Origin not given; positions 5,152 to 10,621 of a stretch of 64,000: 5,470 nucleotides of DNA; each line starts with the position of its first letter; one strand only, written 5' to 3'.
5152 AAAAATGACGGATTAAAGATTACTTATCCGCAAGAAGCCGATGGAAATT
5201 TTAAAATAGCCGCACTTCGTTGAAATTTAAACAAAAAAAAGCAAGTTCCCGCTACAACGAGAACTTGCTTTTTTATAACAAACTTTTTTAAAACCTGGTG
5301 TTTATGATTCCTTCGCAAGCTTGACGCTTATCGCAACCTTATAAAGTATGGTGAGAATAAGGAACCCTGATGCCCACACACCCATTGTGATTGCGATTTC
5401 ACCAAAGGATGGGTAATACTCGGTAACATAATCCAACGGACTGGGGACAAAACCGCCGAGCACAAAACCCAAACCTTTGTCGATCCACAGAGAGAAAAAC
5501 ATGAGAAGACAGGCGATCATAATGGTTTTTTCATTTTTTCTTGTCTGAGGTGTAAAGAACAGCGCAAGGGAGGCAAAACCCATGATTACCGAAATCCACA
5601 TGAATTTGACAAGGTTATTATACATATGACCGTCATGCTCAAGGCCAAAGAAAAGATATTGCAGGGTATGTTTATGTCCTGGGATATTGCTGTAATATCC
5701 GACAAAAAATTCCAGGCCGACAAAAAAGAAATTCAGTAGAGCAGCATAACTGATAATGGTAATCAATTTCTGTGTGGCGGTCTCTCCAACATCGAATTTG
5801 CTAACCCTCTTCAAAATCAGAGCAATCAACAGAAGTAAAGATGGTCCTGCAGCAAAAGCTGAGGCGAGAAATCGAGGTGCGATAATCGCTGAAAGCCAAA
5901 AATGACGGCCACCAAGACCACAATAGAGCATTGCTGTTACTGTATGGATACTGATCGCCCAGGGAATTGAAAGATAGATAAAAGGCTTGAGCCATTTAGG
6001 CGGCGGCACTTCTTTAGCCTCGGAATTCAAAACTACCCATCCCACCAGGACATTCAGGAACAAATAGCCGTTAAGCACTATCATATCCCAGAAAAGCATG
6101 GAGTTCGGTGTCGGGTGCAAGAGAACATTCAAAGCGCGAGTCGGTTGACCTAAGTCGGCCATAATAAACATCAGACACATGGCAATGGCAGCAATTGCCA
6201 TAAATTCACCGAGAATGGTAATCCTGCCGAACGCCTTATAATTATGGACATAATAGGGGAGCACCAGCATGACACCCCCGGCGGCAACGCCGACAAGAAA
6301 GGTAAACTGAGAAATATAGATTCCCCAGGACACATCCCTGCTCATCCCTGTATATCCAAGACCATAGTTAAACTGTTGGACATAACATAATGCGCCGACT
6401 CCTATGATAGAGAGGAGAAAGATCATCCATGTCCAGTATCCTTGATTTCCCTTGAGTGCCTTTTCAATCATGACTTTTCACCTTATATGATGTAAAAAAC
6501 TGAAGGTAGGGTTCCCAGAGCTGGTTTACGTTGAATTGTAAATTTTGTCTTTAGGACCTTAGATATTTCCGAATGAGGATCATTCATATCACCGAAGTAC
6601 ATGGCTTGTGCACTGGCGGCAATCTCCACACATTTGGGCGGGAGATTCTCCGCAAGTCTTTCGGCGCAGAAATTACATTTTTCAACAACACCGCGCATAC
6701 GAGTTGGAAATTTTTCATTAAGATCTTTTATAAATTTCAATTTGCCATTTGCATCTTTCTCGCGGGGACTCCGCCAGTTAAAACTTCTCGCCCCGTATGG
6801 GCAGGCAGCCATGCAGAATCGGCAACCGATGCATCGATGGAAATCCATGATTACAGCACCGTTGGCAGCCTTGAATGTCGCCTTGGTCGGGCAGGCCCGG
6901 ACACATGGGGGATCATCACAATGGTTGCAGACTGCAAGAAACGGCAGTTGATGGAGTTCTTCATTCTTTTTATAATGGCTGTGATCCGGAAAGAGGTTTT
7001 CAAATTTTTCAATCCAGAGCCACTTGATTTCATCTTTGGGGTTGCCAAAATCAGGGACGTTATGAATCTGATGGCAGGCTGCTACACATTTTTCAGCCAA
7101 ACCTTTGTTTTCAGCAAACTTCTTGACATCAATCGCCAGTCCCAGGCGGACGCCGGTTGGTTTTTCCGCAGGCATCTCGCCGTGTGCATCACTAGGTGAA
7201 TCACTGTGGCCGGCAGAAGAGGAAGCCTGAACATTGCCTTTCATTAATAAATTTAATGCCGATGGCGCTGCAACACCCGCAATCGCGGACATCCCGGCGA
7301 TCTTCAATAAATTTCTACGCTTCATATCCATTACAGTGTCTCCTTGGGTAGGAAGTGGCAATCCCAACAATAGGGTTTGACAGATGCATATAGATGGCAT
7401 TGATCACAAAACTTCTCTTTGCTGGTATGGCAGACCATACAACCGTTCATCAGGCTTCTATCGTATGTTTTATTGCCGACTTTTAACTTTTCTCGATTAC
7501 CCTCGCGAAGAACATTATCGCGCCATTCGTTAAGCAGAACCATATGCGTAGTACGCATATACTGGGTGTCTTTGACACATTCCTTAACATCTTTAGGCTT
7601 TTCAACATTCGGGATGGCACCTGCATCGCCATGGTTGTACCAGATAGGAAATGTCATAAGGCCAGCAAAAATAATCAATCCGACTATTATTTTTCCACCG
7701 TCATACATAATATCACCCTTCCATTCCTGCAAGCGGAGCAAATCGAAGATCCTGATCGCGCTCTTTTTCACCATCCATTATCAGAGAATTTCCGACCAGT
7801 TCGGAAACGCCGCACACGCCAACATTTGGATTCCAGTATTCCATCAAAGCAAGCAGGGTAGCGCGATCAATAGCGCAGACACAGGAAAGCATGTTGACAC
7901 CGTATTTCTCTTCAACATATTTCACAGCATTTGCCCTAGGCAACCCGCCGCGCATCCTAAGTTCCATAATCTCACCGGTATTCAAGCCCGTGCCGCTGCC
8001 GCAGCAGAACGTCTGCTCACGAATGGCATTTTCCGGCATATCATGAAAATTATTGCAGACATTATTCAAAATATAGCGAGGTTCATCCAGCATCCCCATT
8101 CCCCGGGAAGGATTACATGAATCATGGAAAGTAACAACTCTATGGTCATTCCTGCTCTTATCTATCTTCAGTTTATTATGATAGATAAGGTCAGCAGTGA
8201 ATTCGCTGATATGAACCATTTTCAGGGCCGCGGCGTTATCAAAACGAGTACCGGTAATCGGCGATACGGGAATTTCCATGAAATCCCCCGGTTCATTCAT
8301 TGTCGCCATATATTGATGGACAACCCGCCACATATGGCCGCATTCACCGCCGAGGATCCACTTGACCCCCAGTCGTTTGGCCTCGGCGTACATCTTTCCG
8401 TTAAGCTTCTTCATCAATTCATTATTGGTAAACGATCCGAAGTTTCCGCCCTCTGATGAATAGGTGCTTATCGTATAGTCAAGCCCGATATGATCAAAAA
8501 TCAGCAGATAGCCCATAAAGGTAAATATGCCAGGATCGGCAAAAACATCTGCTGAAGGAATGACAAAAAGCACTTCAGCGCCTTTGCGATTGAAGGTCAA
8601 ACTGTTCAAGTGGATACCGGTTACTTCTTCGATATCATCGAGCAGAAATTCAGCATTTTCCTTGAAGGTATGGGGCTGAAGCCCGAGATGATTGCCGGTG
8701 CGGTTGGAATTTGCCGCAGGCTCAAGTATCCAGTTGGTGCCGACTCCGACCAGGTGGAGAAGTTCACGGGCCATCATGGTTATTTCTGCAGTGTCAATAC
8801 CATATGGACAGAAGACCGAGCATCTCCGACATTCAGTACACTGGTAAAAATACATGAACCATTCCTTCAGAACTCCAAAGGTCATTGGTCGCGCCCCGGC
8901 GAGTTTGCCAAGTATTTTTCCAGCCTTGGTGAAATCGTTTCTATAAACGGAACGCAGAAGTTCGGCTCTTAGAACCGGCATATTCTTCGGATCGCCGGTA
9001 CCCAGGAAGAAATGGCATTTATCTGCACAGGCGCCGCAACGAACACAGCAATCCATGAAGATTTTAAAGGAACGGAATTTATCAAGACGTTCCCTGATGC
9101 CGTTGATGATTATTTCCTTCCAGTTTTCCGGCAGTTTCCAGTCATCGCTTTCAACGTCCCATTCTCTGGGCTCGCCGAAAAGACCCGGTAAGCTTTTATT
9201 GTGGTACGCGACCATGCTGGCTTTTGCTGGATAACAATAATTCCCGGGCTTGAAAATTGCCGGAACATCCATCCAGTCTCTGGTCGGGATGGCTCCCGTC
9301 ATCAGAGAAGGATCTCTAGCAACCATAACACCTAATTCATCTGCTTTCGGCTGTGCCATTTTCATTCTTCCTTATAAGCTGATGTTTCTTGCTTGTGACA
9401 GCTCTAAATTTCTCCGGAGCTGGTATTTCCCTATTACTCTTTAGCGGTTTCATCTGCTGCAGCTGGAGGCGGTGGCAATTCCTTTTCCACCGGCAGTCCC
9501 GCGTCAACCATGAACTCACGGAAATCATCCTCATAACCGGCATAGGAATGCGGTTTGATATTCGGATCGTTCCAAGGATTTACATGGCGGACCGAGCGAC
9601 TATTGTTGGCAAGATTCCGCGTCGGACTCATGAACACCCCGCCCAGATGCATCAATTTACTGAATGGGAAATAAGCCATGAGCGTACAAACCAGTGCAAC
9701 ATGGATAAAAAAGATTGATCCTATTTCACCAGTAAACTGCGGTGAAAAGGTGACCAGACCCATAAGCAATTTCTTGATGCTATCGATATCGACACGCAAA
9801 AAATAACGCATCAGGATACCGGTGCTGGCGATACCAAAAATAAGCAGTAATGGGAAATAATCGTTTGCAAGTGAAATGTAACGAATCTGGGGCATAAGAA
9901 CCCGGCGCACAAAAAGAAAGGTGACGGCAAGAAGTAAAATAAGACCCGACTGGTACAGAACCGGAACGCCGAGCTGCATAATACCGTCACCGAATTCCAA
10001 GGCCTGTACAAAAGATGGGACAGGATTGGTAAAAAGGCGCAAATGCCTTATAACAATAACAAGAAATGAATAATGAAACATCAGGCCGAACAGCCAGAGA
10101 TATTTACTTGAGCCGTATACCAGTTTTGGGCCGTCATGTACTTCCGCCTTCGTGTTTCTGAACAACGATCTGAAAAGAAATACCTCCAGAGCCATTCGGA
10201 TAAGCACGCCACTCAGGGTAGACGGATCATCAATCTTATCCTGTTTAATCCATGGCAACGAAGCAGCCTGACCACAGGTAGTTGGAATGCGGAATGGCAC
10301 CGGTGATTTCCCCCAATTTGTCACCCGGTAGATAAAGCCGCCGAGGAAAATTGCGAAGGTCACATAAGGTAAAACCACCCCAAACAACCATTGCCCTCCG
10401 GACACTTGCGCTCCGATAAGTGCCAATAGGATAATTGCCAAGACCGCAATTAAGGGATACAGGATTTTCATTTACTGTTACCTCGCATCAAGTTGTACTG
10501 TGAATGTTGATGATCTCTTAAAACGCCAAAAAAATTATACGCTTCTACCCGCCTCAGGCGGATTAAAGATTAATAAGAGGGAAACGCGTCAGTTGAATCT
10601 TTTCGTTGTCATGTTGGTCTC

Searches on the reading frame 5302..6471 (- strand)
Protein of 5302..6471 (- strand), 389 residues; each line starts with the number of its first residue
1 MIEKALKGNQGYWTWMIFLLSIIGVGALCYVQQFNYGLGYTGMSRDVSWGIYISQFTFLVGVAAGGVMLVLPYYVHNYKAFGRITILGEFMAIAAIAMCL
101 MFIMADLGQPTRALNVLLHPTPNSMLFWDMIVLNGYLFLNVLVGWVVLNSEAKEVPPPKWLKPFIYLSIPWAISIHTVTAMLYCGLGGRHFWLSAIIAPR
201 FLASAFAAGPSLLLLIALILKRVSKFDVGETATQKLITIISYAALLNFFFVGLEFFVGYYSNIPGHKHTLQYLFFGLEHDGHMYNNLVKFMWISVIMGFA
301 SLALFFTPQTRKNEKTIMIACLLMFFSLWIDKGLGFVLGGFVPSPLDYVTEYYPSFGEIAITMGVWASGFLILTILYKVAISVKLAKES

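Call 78: search_protein_families(library=ncbifam, proteins=[window:5302-6471:-], max_evalue=0.00001)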
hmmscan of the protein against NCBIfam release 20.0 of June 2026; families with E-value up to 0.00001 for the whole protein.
window:5302-6471:- (389 aa): 3 families
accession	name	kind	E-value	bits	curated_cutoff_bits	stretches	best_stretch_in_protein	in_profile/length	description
NF045798.1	DsrP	equivalog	8e-143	476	350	1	1-384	1-344/346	sulfate reduction electron transfer complex DsrMKJOP subunit DsrP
NF041784.1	mnquin_red_QrcD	equivalog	1.3e-16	60.9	570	1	12-378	18-396/408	menaquinone reductase integral membrane subunit QrcD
NF011568.0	PRK14992.1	equivalog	2.6e-07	30.3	314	1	45-217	15-186/341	tetrathionate reductase subunit TtrC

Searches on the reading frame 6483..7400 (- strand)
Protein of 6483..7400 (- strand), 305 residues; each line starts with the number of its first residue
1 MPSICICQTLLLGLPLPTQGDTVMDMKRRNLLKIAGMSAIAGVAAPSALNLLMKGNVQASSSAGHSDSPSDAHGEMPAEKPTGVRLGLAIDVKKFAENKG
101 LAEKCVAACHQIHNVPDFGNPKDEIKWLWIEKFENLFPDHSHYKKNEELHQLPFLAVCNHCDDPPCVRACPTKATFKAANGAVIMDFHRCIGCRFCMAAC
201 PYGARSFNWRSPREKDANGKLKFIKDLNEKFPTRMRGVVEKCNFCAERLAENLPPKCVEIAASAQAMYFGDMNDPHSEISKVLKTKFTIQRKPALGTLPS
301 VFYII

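Call 78: search_protein_families(library=ncbifam, proteins=[window:6483-7400:-], max_evalue=0.00001)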
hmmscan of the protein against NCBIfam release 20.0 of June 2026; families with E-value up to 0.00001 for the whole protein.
window:6483-7400:- (305 aa): 21 families
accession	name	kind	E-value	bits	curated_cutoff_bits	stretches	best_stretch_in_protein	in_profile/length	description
NF045797.1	DsrO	equivalog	5.4e-80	268.2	200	1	58-305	16-235/235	sulfate reduction electron transfer complex DsrMKJOP subunit DsrO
NF041715.1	arsenate_red_ArrB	equivalog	2e-36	125.7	450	2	85-215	2-114/233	arsenate respiratory reductase iron-sulfur subunit ArrB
NF041782.1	mnquin_red_QrcC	equivalog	1.1e-34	120.2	400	1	87-304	2-225/239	menaquinone reductase iron-sulfur cluster-binding subunit QrcC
NF011569.0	PRK14993.1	equivalog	2e-31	109.3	416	2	154-209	96-151/244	tetrathionate reductase subunit TtrB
TIGR03149.1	cyt_nit_nrfC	equivalog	5.4e-29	101.1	377.6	2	105-228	54-161/225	cytochrome c nitrite reductase Fe-S protein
TIGR02951.1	DMSO_dmsB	equivalog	6.5e-25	88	214.1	1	156-214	62-121/161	DMSO/selenate family reductase complex B subunit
TIGR03478.1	DMSO_red_II_bet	subfamily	2.5e-22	79.3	480.7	1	157-211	130-185/321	DMSO reductase family type II enzyme, iron-sulfur subunit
NF045715.1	sulf_resp_HmcB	equivalog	7.9e-22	77.7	420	1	103-212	50-161/307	sulfate respiration complex iron-sulfur protein HmcB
NF008134.0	PRK10882.1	equivalog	6.5e-19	68.1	263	1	104-214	53-170/329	hydrogenase 2 operon protein HybA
NF038355.1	FDH3_beta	equivalog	5.1e-17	62.5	240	1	157-284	53-172/180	formate dehydrogenase FDH3 subunit beta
TIGR01582.1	FDH-beta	equivalog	2.8e-15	56.2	334.7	1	142-204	77-140/283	formate dehydrogenase subunit beta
NF042979.1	EthbenzDh_ebdB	equivalog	3.5e-15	55.7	740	1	154-211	149-207/354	ethylbenzene dehydrogenase subunit beta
TIGR01660.1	narH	equivalog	3.3e-14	52.2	524.05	1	144-213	169-239/492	nitrate reductase subunit beta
NF009408.0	PRK12769.1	equivalog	9.7e-14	50.4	1003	1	156-267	54-142/659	formate-dependent uric acid utilization protein AegA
NF007382.0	PRK09898.1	equivalog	2.9e-12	46.6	213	1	157-208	122-174/208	ferredoxin-like protein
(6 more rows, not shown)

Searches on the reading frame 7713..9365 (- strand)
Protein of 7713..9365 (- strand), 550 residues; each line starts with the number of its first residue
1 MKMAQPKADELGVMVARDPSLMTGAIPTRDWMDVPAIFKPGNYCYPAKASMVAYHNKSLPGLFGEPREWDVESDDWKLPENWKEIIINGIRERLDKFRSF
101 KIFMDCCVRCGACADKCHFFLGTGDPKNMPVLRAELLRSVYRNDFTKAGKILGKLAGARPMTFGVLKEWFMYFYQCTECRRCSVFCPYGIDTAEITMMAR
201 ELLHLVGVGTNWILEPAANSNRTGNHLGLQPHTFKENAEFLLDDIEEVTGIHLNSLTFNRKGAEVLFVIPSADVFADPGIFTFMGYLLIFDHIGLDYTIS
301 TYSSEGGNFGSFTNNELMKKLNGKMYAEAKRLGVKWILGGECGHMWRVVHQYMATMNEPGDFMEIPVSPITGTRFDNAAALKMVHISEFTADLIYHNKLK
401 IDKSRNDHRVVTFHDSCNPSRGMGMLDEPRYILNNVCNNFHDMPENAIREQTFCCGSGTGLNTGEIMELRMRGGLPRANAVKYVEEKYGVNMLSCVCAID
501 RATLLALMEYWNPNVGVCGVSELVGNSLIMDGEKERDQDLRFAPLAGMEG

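Call 49: search_protein_families(library=pfam, proteins=[window:7713-9365:-], max_evalue=0.001)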
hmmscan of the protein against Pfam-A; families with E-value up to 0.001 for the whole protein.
window:7713-9365:- (550 aa): 4 families
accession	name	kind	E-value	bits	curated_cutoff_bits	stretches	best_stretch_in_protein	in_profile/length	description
PF13183.11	Fer4_8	-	3.7e-11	43.9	27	1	104-190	2-68/68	4Fe-4S dicluster domain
PF13534.11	Fer4_17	-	1e-08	36.1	22.2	1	107-191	2-61/61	4Fe-4S dicluster domain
PF13237.11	Fer4_10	-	2.9e-05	24.4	25.5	0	175-189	8-22/53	4Fe-4S dicluster domain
PF12797.12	Fer4_2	-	0.00039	20.7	24.5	0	174-188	8-22/22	4Fe-4S binding domain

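Call 78: search_protein_families(library=ncbifam, proteins=[window:7713-9365:-], max_evalue=0.00001)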
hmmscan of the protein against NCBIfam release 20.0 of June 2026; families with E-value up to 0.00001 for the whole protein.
window:7713-9365:- (550 aa): 5 families
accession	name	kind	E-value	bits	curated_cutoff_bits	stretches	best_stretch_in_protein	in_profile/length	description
NF045796.1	DsrK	equivalog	3.3e-216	718.2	400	1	73-539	18-447/453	sulfate reduction electron transfer complex DsrMKJOP subunit DsrK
NF045724.1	ferredox_TmcB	equivalog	2.6e-46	158.1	735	1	99-499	35-399/430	electron transfer complex ferredoxin TmcB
NF045711.1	sulf_resp_HmcF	equivalog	3.5e-36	125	750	1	100-464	55-389/457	sulfate respiration complex iron-sulfur protein HmcF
NF045670.1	quin_L_LdhH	equivalog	1.6e-13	49.8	800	1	379-458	572-644/706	L-lactate dehydrogenase (quinone) large subunit LdhH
NF004898.0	PRK06259.1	equivalog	7.4e-12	44.6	385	1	380-482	354-445/488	fumarate reductase (CoM/CoB) subunit TfrB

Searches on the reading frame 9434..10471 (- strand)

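Call 78: search_protein_families(library=ncbifam, proteins=[window:9434-10471:-], max_evalue=0.00001)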
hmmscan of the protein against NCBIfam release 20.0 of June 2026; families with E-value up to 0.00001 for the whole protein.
window:9434-10471:- (345 aa): 2 families
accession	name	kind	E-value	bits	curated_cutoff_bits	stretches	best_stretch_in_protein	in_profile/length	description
NF038037.1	cytob_DsrM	equivalog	6e-156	518.5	300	1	10-330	1-320/320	sulfate reduction electron transfer complex DsrMKJOP subunit DsrM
TIGR00351.1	narI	equivalog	3.2e-06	27.2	105.55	0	123-287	46-214/225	respiratory nitrate reductase subunit gamma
